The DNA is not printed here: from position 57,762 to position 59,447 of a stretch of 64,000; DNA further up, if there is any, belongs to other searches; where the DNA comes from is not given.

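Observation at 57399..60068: Compact RiPP-like locus: Cys-rich zinc-ribbon peptide, promoter-driven 37-aa peptide, palindromic control sites, PqqD-RRE::radical-SAM::SPASM maturase and methyltransferase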

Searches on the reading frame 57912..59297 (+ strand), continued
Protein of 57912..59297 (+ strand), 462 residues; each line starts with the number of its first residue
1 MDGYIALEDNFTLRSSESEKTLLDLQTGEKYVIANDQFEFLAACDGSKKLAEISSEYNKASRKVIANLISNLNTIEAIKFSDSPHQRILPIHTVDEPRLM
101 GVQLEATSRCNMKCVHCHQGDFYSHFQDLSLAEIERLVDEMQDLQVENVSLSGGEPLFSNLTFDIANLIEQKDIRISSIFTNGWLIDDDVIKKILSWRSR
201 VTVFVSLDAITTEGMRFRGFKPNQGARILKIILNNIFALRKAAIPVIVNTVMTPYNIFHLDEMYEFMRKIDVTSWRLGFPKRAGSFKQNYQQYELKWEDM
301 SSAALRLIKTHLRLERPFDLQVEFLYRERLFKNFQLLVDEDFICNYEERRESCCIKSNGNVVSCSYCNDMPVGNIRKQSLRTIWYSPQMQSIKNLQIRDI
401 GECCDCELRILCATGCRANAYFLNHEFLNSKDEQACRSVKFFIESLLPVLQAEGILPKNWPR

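Call 46: fold_search(model_id=the predicted structure, library=pdb)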
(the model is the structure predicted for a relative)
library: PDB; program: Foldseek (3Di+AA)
matches with E <= 10: 1658; with E <= 0.001: 109
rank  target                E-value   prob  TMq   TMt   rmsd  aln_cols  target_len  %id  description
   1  5v1s_A                9.7e-20  1.00  0.65  0.69   6.3       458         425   16  Crystal structure of Streptococcus suis SuiB bound to S-adenosylmethionine (released 2017-08-30)
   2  5v1t_A                2.8e-19  1.00  0.65  0.68   5.9       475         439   16  Crystal structure of Streptococcus suis SuiB bound to precursor peptide SuiA (released 2017-08-30)
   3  5v1q_B                2.0e-18  1.00  0.66  0.68   5.7       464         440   14  Crystal structure of Streptococcus suis SuiB (released 2017-08-30)
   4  5v1q_A                8.6e-18  1.00  0.63  0.67   6.1       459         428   15  Crystal structure of Streptococcus suis SuiB (released 2017-08-30)
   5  5v1s_B                1.2e-17  1.00  0.63  0.67   5.9       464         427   14  Crystal structure of Streptococcus suis SuiB bound to S-adenosylmethionine (released 2017-08-30)
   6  5why_B                8.1e-16  1.00  0.55  0.59  16.6       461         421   17  Structural Insights into Thioether Bond Formation in the Biosynthesis of Sactipeptides (released 2017-07-26)
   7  6efn                  9.1e-16  1.00  0.56  0.66   6.5       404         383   17  Structure of a RiPP maturase, SkfB (released 2018-10-24)
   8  8vpo                  9.6e-16  1.00  0.57  0.58  15.1       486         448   14  X-Ray Crystal Structure of TigE from Paramaledivibacter caminithermalis (released 2024-02-07)
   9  5wgg_A                2.2e-15  1.00  0.60  0.62  17.1       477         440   17  Structural Insights into Thioether Bond Formation in the Biosynthesis of Sactipeptides (released 2017-07-26)
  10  5why_A                1.4e-14  1.00  0.55  0.60  16.9       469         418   16  Structural Insights into Thioether Bond Formation in the Biosynthesis of Sactipeptides (released 2017-07-26)
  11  4k36_B                4.0e-14  1.00  0.60  0.74   4.5       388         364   18  His6 tagged anSMEcpe with bound AdoMet (released 2013-05-08)
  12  4k39_A                4.5e-14  1.00  0.59  0.73   4.5       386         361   18  Native anSMEcpe with bound AdoMet and Cp18Cys peptide (released 2013-05-08)
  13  4k37_B                5.3e-14  1.00  0.58  0.71   4.7       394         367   18  Native anSMEcpe with bound AdoMet (released 2013-05-08)
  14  4k37_A                5.7e-14  1.00  0.60  0.74   4.5       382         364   18  Native anSMEcpe with bound AdoMet (released 2013-05-08)
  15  4k38_B                1.1e-13  1.00  0.58  0.71   4.7       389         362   18  Native anSMEcpe with bound AdoMet and Kp18Cys peptide (released 2013-05-08)
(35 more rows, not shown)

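Call 48: search_protein_families(library=padloc, proteins=[window:57912-59297:+], max_evalue=0.01)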
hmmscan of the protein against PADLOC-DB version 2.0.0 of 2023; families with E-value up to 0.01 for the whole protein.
window:57912-59297:+ (462 aa): 3 families
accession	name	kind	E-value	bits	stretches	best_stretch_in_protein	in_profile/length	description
PDLC02903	pVip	-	4.9e-19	66.8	1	104-276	4-167/257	Viperins not associated with kinases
PDLC02904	pVip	-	7.8e-16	56.4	1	107-277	10-172/262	Viperins associated with kinases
PDLC01268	CasR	-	0.0092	14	0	124-156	55-87/179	"CAS-I,CAS-II,CAS-III,CAS-IV,CAS-V,CAS-VI; associated_signaling"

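Call 49: search_protein_representatives(alignment_id=A1)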
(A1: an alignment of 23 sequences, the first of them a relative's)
Query: 23 sequences, 458 profile positions. Proteins with E-value up to 0.001 (for the whole library): 88271; up to 1e-10: 26253; up to 1e-30: 899. The best 150 are listed.
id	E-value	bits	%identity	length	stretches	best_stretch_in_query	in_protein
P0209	8.0e-192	654.8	-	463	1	3-456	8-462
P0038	2.8e-179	613.4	-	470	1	3-456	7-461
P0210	2.9e-169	580.4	-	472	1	6-451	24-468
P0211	3.9e-155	533.8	-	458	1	3-453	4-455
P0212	3.9e-148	510.7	-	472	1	2-457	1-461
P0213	1.3e-140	486.0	-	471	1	6-455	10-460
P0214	1.6e-132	459.3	-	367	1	99-457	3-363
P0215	7.5e-130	450.5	-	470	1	7-456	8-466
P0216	1.0e-123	430.2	-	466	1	3-453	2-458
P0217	4.4e-122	424.9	-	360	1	126-457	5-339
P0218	7.3e-116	404.3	-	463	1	5-456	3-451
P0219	1.1e-111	390.6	-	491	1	5-452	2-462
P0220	2.6e-111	389.3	-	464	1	4-456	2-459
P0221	3.0e-111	389.1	-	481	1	5-456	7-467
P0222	2.0e-106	373.3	-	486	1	3-454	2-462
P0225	7.1e-102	358.2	-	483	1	7-456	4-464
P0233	4.8e-91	322.5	-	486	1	3-454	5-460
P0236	7.5e-87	308.7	-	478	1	5-456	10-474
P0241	1.4e-79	284.7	-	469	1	6-453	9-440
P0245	2.4e-76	274.1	-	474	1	5-452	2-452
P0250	3.9e-70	253.6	-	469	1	4-453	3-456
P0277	1.1e-58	215.9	-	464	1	10-455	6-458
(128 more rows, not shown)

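Call 50: find_encoding_contigs(protein=P0219, flank=2500, max_places=2)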
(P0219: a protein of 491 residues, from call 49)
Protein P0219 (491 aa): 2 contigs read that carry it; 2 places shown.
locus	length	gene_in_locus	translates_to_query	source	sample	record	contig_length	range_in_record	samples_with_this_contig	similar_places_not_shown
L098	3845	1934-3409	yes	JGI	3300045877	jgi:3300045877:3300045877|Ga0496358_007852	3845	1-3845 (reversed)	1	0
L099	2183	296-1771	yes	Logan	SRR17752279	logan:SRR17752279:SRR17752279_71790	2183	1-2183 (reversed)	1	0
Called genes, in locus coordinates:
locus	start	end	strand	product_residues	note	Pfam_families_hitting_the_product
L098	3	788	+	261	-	?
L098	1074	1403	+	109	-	-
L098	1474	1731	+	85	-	-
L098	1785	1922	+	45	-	-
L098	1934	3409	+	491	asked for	PF04055:Radical_SAM, PF13353:Fer4_12, PF13186:SPASM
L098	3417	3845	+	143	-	?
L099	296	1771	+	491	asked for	PF04055:Radical_SAM, PF13353:Fer4_12, PF13186:SPASM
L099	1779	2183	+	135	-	?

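Call 51: find_encoding_contigs(protein=P0233, flank=2500, max_places=2)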
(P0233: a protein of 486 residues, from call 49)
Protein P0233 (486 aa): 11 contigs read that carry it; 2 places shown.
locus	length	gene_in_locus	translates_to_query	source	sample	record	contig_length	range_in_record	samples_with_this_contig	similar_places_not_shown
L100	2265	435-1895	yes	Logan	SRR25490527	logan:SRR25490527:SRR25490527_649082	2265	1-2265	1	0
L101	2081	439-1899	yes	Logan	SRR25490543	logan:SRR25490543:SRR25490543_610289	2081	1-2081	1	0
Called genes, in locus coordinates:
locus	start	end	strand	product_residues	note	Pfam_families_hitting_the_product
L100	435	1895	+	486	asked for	PF04055:Radical_SAM, PF13353:Fer4_12 (weak), PF13186:SPASM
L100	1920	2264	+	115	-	?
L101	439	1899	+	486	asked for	PF04055:Radical_SAM, PF13353:Fer4_12 (weak), PF13186:SPASM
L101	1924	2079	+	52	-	?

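Call 53: find_encoding_contigs(protein=P0225, flank=2000, max_places=1)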
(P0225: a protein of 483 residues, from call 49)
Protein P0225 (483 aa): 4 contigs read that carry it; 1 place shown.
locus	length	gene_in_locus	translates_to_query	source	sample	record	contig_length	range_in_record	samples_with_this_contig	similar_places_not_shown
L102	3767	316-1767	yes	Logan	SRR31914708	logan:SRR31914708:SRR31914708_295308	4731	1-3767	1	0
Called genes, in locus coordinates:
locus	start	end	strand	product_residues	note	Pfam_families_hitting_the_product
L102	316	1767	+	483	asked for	PF04055:Radical_SAM, PF13353:Fer4_12, PF13186:SPASM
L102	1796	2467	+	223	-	PF03848:TehB, PF08241:Methyltransf_11 (weak), PF13649:Methyltransf_25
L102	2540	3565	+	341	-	PF04055:Radical_SAM, PF13353:Fer4_12 (weak)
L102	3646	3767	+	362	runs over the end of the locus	?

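Call 54: find_encoding_contigs(protein=P0241, flank=2000, max_places=1)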
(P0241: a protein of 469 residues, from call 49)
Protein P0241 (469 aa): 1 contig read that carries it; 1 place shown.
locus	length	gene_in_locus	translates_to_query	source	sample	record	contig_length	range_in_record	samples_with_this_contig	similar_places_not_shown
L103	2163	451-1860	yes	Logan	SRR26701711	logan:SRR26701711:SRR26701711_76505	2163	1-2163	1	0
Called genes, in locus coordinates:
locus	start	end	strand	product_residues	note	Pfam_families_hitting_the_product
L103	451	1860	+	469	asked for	PF04055:Radical_SAM, PF13353:Fer4_12, PF13186:SPASM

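Call 55: find_encoding_contigs(protein=P0250, flank=2000, max_places=1)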
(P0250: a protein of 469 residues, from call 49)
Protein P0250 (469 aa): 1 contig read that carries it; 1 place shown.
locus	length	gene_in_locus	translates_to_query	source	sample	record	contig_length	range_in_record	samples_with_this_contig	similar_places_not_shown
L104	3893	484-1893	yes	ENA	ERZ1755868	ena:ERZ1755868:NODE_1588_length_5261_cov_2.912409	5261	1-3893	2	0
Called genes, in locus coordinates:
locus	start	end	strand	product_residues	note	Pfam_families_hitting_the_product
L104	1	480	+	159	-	?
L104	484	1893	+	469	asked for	PF13353:Fer4_12, PF04055:Radical_SAM, PF13186:SPASM (weak)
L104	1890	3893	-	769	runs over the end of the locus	PF00899:ThiF (weak), PF02624:YcaO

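Call 56: find_encoding_contigs(protein=P0277, flank=2000, max_places=1)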
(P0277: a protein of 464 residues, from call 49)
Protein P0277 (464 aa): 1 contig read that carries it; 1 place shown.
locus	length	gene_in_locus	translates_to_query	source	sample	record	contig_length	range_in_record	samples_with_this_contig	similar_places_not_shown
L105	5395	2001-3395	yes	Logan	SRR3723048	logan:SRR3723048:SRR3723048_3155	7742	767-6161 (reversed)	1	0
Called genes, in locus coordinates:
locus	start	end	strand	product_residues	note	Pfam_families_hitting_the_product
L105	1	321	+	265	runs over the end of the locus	-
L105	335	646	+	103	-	-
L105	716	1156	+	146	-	PF10571:UPF0547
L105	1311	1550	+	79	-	-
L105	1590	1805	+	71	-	-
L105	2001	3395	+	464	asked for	PF04055:Radical_SAM, PF13353:Fer4_12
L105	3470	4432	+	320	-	PF04055:Radical_SAM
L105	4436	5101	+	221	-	-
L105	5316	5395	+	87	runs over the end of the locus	-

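Call 76: find_encoding_contigs(protein=P0216, flank=1500, max_places=1)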
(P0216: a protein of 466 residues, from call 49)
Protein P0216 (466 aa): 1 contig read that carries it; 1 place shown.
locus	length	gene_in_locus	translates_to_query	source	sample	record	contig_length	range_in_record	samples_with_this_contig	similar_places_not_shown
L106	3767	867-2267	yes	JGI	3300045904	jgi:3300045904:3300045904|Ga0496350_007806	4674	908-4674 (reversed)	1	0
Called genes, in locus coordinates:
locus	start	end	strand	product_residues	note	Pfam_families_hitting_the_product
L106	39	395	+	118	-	-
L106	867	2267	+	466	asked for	PF13353:Fer4_12 (faint), PF04055:Radical_SAM, PF13186:SPASM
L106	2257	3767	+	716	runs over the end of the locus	PF02624:YcaO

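Call 77: find_encoding_contigs(protein=P0222, flank=1500, max_places=1)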
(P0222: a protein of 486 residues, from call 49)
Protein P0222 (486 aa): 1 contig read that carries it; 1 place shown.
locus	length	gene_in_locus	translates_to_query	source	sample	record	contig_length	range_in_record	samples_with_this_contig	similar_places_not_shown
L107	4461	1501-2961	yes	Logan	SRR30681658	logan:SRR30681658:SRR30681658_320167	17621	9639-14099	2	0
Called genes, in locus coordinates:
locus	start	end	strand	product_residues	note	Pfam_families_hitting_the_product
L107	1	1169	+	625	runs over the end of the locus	PF01411:tRNA-synt_2c, PF07973:tRNA_SAD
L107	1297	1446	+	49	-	-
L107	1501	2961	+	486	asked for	PF04055:Radical_SAM, PF13353:Fer4_12 (weak), PF13186:SPASM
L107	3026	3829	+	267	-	PF02353:CMAS, PF03848:TehB, PF01209:Ubie_methyltran, PF05175:MTS, PF13489:Methyltransf_23, PF13847:Methyltransf_31, PF08241:Methyltransf_11, PF08242:Methyltransf_12, +1 more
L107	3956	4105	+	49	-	-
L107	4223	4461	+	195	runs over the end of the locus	PF13302:Acetyltransf_3, PF13420:Acetyltransf_4, PF13523:Acetyltransf_8, PF00583:Acetyltransf_1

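Call 78: find_encoding_contigs(protein=P0236, flank=1500, max_places=1)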
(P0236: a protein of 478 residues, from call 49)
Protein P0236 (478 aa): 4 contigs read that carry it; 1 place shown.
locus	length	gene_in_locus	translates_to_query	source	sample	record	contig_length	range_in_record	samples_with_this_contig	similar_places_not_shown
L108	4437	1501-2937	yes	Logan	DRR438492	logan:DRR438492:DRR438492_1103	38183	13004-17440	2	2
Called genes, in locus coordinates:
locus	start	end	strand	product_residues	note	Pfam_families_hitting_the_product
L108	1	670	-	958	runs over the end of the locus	-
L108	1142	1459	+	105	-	-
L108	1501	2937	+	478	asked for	PF04055:Radical_SAM, PF13186:SPASM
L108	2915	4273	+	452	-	PF02310:B12-binding, PF04055:Radical_SAM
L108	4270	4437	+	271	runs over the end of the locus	-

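Call 79: find_encoding_contigs(protein=P0245, flank=1500, max_places=1)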
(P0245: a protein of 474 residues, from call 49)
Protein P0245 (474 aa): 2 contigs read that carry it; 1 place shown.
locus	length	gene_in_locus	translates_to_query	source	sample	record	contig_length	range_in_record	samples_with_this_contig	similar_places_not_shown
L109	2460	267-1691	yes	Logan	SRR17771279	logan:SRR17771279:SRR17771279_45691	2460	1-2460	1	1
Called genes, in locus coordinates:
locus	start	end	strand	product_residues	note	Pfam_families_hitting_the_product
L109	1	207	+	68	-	?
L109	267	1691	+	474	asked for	PF04055:Radical_SAM, PF13353:Fer4_12, PF13186:SPASM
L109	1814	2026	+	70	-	-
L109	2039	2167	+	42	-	-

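Call 86: search_dna_similar(query=window:57912-59297:+, collection=phages, mode=protein, max_evalue=1e-10, max_rows=8)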
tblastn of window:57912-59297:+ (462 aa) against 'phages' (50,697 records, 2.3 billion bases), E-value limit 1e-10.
Records with a match: 1; places in all: 1; records where one place covers at least 80% of the query: 0.
Best place of each record, by identity: <60% 1.
By first word of the organism name: Bacteriophage 1.
By host as written in the record: - 1.
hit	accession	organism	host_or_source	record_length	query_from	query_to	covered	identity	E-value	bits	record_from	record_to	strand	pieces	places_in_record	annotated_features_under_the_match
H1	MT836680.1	Bacteriophage sp.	human fecal samples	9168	50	409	78%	21.4%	7e-12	74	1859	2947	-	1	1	record has no annotation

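Call 87: search_dna_similar(query=window:57912-59297:+, collection=plasmids, mode=protein, max_evalue=1e-10, max_rows=8)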
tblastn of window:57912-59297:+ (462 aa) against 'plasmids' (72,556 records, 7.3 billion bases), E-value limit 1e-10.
Records with a match: 60; places in all: 67; records where one place covers at least 80% of the query: 1.
Best place of each record, by identity: <60% 60.
By first word of the organism name: Bacillus 40; Clostridium 12; Paraclostridium 3; Agathobacter 1; Macrococcoides 1; Kitasatospora 1; Campylobacter 1; Aureibacter 1.
By predicted mobility (MOB-suite, as given by PLSDB): non-mobilizable 29; conjugative 18; mobilizable 13.
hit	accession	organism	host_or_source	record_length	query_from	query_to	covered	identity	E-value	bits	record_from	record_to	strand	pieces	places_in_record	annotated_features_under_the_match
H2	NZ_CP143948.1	Agathobacter rectalis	Homo sapiens,cell culture,fecal sample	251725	98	458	78%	26.3%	9e-22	106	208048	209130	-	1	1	radical SAM protein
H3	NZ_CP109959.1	Clostridium perfringens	gut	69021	74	421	75%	26.0%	5e-12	76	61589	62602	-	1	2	radical SAM protein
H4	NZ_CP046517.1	Clostridium sp. 16K-1-R1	Corvus macrorhynchos,Whole ...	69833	74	421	75%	26.0%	5e-12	76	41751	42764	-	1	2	radical SAM protein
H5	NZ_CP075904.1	Clostridium perfringens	Pig feces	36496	74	421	75%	26.0%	5e-12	76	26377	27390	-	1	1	radical SAM protein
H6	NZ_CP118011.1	Clostridium perfringens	Homo sapiens,pure cell culture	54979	74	421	75%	26.0%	7e-12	76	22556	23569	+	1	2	radical SAM protein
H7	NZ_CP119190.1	Clostridium perfringens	goat,fecal sample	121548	74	421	75%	26.0%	9e-12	75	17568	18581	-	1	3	radical SAM protein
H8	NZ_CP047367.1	Bacillus nitratireducens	Solanum lycopersicum L.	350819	102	446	75%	25.3%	1e-12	78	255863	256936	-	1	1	radical SAM protein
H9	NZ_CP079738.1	Paraclostridium bifermentans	whole organism,soil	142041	1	424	92%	20.6%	3e-12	77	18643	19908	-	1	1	radical SAM protein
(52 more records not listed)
